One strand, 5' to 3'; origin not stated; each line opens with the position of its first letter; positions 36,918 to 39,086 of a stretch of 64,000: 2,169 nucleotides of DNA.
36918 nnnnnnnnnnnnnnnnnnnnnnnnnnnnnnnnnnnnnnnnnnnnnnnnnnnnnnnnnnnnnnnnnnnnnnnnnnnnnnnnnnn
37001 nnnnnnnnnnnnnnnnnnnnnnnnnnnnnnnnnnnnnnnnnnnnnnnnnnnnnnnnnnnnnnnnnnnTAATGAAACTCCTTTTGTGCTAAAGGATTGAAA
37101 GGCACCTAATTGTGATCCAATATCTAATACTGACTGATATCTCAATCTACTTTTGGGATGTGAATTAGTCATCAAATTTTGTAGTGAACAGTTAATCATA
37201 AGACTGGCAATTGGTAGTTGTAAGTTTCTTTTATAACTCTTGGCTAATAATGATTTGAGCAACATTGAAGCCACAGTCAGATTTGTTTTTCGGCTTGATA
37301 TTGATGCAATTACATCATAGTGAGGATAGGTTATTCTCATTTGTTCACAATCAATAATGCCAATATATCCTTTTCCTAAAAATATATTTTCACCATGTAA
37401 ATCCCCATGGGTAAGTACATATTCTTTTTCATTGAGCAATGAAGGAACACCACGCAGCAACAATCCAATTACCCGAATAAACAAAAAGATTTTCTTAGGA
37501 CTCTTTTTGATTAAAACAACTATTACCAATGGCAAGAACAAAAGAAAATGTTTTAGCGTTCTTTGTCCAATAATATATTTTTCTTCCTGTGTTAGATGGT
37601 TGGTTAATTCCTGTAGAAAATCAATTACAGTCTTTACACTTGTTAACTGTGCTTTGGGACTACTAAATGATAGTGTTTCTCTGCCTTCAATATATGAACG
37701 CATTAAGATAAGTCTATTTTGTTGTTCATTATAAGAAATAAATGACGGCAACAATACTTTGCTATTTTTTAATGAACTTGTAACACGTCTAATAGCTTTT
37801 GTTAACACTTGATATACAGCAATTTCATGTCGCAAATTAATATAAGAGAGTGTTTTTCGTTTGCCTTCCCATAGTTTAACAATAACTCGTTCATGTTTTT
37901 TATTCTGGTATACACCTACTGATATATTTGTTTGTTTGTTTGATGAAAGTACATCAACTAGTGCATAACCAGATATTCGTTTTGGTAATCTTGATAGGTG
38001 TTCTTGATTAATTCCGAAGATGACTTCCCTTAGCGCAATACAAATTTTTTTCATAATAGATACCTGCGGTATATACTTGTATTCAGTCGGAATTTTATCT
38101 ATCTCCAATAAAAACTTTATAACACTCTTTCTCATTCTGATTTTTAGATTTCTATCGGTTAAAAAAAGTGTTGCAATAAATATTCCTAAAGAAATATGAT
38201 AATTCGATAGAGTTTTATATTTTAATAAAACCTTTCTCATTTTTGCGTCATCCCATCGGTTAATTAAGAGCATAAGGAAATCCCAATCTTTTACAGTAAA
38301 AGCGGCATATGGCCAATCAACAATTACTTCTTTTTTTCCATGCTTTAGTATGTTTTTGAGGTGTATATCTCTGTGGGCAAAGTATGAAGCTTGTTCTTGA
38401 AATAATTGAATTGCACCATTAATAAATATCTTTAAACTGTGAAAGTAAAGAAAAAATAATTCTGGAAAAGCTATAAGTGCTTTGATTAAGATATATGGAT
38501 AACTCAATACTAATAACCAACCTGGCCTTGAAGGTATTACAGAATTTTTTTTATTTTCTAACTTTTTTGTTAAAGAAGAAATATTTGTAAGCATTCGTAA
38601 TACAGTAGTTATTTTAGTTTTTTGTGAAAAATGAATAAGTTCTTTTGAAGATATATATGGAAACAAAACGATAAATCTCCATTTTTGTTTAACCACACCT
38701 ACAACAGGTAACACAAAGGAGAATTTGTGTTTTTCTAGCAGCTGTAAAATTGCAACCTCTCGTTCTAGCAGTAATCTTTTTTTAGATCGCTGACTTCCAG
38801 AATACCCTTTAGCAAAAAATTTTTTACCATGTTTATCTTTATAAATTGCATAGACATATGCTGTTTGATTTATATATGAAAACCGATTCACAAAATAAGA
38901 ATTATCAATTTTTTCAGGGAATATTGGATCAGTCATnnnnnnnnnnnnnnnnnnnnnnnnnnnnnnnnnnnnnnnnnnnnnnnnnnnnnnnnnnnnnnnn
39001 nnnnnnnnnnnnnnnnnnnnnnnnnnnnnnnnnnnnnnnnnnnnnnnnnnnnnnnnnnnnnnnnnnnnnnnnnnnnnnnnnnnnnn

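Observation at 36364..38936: Methyltransferase plus tandem kinase-like protein: a possible split WbdD-like glycan chain terminator, or a new glycan phosphorylation module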

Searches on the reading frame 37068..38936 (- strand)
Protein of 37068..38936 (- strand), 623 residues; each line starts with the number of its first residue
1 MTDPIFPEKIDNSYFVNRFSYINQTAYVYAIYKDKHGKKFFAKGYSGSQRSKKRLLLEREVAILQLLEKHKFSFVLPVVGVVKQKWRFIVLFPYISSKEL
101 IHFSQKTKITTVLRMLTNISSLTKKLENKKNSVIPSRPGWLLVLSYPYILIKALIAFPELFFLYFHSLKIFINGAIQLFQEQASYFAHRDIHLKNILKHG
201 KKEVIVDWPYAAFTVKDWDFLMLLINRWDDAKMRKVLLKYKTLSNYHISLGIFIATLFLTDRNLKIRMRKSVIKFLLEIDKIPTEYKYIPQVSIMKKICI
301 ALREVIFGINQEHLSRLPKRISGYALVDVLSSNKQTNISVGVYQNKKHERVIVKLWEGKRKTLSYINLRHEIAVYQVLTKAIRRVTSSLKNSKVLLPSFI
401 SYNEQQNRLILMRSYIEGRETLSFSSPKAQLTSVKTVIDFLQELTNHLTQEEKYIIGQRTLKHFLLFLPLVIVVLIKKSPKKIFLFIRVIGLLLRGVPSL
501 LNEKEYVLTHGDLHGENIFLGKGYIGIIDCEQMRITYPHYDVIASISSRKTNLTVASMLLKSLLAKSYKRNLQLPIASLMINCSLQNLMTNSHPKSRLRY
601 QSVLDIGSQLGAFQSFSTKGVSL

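Call 3: search_protein_families(library=pfam, proteins=[window:37068-38936:-], max_evalue=0.1)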
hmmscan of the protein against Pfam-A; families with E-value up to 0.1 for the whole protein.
window:37068-38936:- (623 aa): 7 families
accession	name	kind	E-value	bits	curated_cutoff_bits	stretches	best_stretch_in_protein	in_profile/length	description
PF01636.29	APH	-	3e-18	66.9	23.2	2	349-546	21-210/239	Phosphotransferase enzyme family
PF01633.27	Choline_kinase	-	0.0018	18.1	29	1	183-226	161-206/300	Choline/ethanolamine kinase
PF01163.29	RIO1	-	0.0027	17.8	22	0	505-533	123-151/187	RIO domain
PF00069.31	Pkinase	-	0.01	15.7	31.7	0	26-109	13-94/263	Protein kinase domain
PF13575.12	DUF4135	-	0.012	15.2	29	0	506-536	146-176/378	Domain of unknown function (DUF4135)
PF19974.5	TCAD9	-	0.028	14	40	0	508-536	299-327/429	Ternary complex associated domain 9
PF02958.26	EcKL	-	0.047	13.4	22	0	344-412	22-95/294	Ecdysteroid kinase-like family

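Call 4: search_protein_families(library=ncbifam, proteins=[window:37068-38936:-], max_evalue=0.1)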
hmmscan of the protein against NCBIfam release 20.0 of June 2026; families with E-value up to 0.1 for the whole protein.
window:37068-38936:- (623 aa): 6 families
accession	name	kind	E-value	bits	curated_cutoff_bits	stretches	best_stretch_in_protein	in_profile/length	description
NF033068.1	APH_3p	equivalog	5.7e-07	29.3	205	1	502-552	171-222/255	APH(3') family aminoglycoside O-phosphotransferase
TIGR02721.1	ycfN_thiK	equivalog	3.3e-06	26.4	299.45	1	186-245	148-206/256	thiamine kinase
TIGR02906.1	spore_CotS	subfamily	0.0001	21.4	172.7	0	503-546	185-228/314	CotS family spore coat protein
NF041256.1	GntI_guanitoxin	equivalog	0.0062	15.9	357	0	181-238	168-228/282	guanitoxin biosynthesis pre-guanitoxin N-oxide kinase GntI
NF045698.1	MurGlcNAcKinAmgK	equivalog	0.02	14.1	500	0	181-226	213-263/360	N-acetylmuramate/N-acetylglucosamine kinase AmgK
NF033063.0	APH_3p_XV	exception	0.026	14.3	550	1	504-549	181-225/263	aminoglycoside O-phosphotransferase APH(3')-XV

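Call 10: find_homologous_proteins(query=window:37068-38936:-, max_evalue=0.001)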
Query window:37068-38936:- (623 aa): 2 proteins with E <= 0.001 among 8000 candidates.
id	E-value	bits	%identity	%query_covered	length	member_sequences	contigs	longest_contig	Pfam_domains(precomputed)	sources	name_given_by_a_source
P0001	0.0e+0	1354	100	100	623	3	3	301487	PF01636.30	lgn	-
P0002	2.2e-245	834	60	100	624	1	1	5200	PF01636.30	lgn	-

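Call 11: search_solved_structures(query=window:37068-38936:-, max_evalue=1, show_alignments=3)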
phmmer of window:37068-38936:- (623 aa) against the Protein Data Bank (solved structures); distinct sequences matched with E-value up to 1: 0.

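Call 13: find_encoding_contigs(protein=P0002, flank=5000)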
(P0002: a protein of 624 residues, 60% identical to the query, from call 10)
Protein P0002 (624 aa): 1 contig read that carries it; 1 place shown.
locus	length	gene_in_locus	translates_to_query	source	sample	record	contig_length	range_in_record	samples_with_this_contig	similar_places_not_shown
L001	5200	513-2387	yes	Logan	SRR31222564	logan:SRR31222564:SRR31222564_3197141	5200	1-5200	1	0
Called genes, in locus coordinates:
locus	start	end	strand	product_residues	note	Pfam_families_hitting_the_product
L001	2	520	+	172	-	?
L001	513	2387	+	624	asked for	PF01636:APH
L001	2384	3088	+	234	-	PF05148:Methyltransf_8 (weak), PF13489:Methyltransf_23, PF01209:Ubie_methyltran (weak), PF08242:Methyltransf_12 (weak), PF08241:Methyltransf_11, PF13649:Methyltransf_25 (weak), PF13847:Methyltransf_31 (weak)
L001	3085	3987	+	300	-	PF00535:Glycos_transf_2, PF13641:Glyco_tranf_2_3, PF13632:Glyco_trans_2_3 (weak)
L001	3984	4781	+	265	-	PF01522:Polysacc_deac_1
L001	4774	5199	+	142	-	?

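Call 14: find_encoding_contigs(protein=P0001, flank=10000, max_places=4)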
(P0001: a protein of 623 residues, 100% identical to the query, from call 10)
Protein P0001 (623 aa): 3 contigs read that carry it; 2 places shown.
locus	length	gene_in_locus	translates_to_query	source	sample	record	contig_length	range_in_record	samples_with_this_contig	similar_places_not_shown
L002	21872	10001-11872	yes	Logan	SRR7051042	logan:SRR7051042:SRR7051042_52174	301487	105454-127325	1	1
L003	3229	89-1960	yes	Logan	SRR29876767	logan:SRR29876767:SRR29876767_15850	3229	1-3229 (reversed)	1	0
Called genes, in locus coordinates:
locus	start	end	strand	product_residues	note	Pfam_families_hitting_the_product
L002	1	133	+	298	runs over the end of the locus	PF18075:FtsX_ECD, PF02687:FtsX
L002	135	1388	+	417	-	PF13529:Peptidase_C39_2 (weak)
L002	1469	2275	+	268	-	-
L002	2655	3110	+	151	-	PF02367:TsaE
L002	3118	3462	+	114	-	PF00814:TsaD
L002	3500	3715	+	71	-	-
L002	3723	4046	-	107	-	PF01329:Pterin_4a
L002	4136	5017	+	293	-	-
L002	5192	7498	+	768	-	PF00535:Glycos_transf_2, PF13506:Glyco_transf_21 (faint), PF13641:Glyco_tranf_2_3, PF00535:Glycos_transf_2, PF13641:Glyco_tranf_2_3, PF13632:Glyco_trans_2_3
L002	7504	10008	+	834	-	PF13439:Glyco_transf_4, PF13579:Glyco_trans_4_4 (weak), PF20706:GT4-conflict, PF00534:Glycos_transf_1, PF13692:Glyco_trans_1_4, PF13524:Glyco_trans_1_2 (weak)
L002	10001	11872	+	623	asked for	PF01636:APH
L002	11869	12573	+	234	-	PF13489:Methyltransf_23, PF08242:Methyltransf_12 (weak), PF08241:Methyltransf_11, PF13649:Methyltransf_25 (weak), PF13847:Methyltransf_31 (weak)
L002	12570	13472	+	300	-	PF00535:Glycos_transf_2, PF13641:Glyco_tranf_2_3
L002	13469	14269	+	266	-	PF01522:Polysacc_deac_1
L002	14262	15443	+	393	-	PF13439:Glyco_transf_4, PF00534:Glycos_transf_1, PF13692:Glyco_trans_1_4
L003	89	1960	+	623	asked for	PF01636:APH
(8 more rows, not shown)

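Call 30: predict_structure(alignment_id=A1)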
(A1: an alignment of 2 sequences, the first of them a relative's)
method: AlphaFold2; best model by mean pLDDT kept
length: 623 residues; sequences in the alignment: 2
mean_pLDDT: 35.2   pTM: 0.20
mean pLDDT of the five models: 35.2, 34.4, 33.8, 33.7, 31.6
residues with pLDDT >= 90: 0; 70-90: 0; 50-70: 20; < 50: 603
segments of 3 or more residues with pLDDT < 50: 1-318, 320-322, 329-342, 348-383, 385-445, 450-559, 567-572, 574-585, 587-623
pLDDT, mean of each block of 10 residues (from residue 1): 27 33 32 40 33 37 41 31 29 33 37 43 36 29 31 31 34 30 22 20 22 29 34 41 41 40 37 45 35 31 26 42 51 40 51 36 28 39 44 31 28 28 31 39 48 36 33 33 32 26 26 31 33 30 42 46 47 47 48 43 41 30 23
secondary structure, 60 per line:
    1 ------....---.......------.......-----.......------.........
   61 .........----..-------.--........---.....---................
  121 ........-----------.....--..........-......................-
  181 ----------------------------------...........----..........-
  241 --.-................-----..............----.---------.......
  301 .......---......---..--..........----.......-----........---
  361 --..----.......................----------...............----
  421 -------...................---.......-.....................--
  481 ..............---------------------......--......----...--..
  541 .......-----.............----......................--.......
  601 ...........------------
elements in order: H7-10 E14-20 E27-33 E39-45 H52-69 E86-93 H97-101 H105-128 E140-144 H147-156 H158-179 H215-225 H230-239 H245-260 H266-279 H294-307 H311-316 E324-333 E338-344 E350-357 H369-391 H402-416 H428-446 H450-456 H458-478 H481-494 E516-521 E524-529 E534-536 H539-547 H553-565 H570-591 H594-611

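Call 34: search_protein_representatives(alignment_id=A1)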
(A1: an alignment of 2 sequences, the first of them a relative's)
Query: 2 sequences, 624 profile positions. Proteins with E-value up to 0.001 (for the whole library): 559; up to 1e-10: 341; up to 1e-30: 40. The best 150 are listed.
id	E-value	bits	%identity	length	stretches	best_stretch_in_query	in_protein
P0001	0.0e+00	1294.1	-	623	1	1-624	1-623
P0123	9.9e-122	424.1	-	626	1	1-605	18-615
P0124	3.4e-98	346.4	-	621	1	7-610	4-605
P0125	8.6e-70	252.6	-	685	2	256-570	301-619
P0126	4.1e-68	247.0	-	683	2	115-620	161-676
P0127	5.5e-63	230.1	-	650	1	6-606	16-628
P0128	3.1e-45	171.5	-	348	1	314-611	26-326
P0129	5.1e-45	170.8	-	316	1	311-608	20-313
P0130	1.5e-43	165.9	-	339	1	295-608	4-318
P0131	2.3e-43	165.3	-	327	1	316-593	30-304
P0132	7.6e-42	160.3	-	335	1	315-605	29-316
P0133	9.4e-42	160.0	-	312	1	315-592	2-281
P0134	2.6e-41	158.5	-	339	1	316-599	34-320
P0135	9.3e-41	156.7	-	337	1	319-609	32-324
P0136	9.5e-40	153.3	-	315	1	317-612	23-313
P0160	2.1e-31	125.7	-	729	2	133-273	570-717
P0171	6.5e-29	117.6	-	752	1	318-600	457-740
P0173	2.3e-28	115.7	-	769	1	346-606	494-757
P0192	8.5e-25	104.0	-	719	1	312-597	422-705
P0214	2.9e-22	95.6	-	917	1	272-550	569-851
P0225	5.3e-21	91.4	-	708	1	315-546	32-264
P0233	1.4e-20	90.0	-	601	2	130-265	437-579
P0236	1.6e-20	89.8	-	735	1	303-536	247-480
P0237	1.7e-20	89.8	-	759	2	134-249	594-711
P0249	1.9e-19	86.3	-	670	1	340-544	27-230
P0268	1.8e-18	83.1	-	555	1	318-532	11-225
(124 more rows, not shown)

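Call 35: search_protein_families(library=pfam, proteins=[P0160, P0171, P0173, P0192, P0214, P0225, P0236, P0237, P0233, P0249], max_evalue=0.001)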
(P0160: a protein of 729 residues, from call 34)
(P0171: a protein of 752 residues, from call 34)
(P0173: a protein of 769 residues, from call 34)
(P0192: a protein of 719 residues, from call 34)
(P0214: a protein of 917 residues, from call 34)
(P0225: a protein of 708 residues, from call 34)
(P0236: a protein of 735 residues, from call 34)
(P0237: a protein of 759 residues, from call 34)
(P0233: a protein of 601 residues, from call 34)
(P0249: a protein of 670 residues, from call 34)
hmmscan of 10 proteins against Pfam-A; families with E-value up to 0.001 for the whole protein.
P0160 (729 aa): 1 family
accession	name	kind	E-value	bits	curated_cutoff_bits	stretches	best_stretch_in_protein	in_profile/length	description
PF01636.29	APH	-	9.6e-05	22.7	23.2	1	501-667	47-214/239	Phosphotransferase enzyme family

P0171 (752 aa): 1 family
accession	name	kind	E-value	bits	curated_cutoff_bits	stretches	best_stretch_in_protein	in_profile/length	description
PF01636.29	APH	-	1.8e-06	28.3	23.2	1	509-690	37-213/239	Phosphotransferase enzyme family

P0173 (769 aa): 2 families
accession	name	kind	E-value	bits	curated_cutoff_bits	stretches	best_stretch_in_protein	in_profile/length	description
PF01636.29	APH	-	6.6e-08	33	23.2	1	644-712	159-224/239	Phosphotransferase enzyme family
PF01554.23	MatE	-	3.8e-05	23.9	24.9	1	26-157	4-136/161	MatE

P0192 (719 aa): 3 families
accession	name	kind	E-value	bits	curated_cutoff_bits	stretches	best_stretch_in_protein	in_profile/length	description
PF01636.29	APH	-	1.6e-09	38.3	23.2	1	508-680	54-231/239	Phosphotransferase enzyme family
PF19974.5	TCAD9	-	0.00014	21.6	40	1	618-646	297-324/429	Ternary complex associated domain 9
PF00069.31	Pkinase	-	0.00068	19.5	31.7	0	608-643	110-142/263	Protein kinase domain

P0214 (917 aa): 6 families
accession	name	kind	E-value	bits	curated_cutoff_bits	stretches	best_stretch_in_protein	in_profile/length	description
PF01522.26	Polysacc_deac_1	-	1e-22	80.8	23.1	1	396-523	6-122/124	Polysaccharide deacetylase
PF00535.33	Glycos_transf_2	-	8.9e-22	78.2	23.3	1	14-179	1-165/168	Glycosyl transferase family 2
PF13641.12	Glyco_tranf_2_3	-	6.3e-13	49.7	27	1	14-229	4-226/230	Glycosyltransferase like family 2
PF13632.12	Glyco_trans_2_3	-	1.8e-07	31.6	27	1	118-280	23-186/198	Glycosyl transferase family group 2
PF10096.14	DUF2334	-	3.9e-05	23.8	26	1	407-523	15-141/203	Uncharacterized protein conserved in bacteria (DUF2334)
PF01636.29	APH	-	4.5e-05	23.8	23.2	1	805-852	166-213/239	Phosphotransferase enzyme family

P0225 (708 aa): 3 families
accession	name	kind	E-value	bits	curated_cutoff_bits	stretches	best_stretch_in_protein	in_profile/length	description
PF13480.13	Acetyltransf_6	-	4.6e-13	50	22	1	510-645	5-142/143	Acetyltransferase (GNAT) domain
PF01636.29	APH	-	3.4e-11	43.8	23.2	1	106-270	52-214/239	Phosphotransferase enzyme family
PF00069.31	Pkinase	-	0.00016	21.6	31.7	0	225-256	117-149/263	Protein kinase domain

P0236 (735 aa): 2 families
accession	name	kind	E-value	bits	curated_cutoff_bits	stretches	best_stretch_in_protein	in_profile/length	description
PF02585.22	PIG-L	-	2.1e-10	41.7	28.2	1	18-185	2-126/129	GlcNAc-PI de-N-acetylase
PF01636.29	APH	-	1.8e-07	31.7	23.2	1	340-496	53-214/239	Phosphotransferase enzyme family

P0237 (759 aa): 2 families
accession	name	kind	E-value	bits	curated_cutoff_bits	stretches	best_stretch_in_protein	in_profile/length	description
PF01636.29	APH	-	5.8e-05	23.4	23.2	1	640-696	162-223/239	Phosphotransferase enzyme family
PF00069.31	Pkinase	-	8.6e-05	22.5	31.7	0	631-670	103-143/263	Protein kinase domain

P0233 (601 aa): 2 families
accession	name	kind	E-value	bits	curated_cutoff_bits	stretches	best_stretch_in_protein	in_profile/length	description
PF01636.29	APH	-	1.4e-08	35.3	23.2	1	478-543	154-223/239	Phosphotransferase enzyme family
PF01633.27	Choline_kinase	-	0.00015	21.6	29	1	491-528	161-200/300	Choline/ethanolamine kinase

P0249 (670 aa): 4 families
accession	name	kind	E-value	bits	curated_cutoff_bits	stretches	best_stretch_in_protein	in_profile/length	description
PF00534.26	Glycos_transf_1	-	6.7e-34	117.3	26.4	1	482-646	8-171/172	Glycosyl transferases group 1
PF13692.12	Glyco_trans_1_4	-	6.7e-28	98.2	27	1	491-633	3-142/142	Glycosyl transferases group 1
PF20706.3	GT4-conflict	-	1.2e-11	44.7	26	1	479-603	187-315/385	Family 4 Glycosyltransferase in conflict systems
PF01636.29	APH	-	3.2e-09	37.3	23.2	1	80-245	52-221/239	Phosphotransferase enzyme family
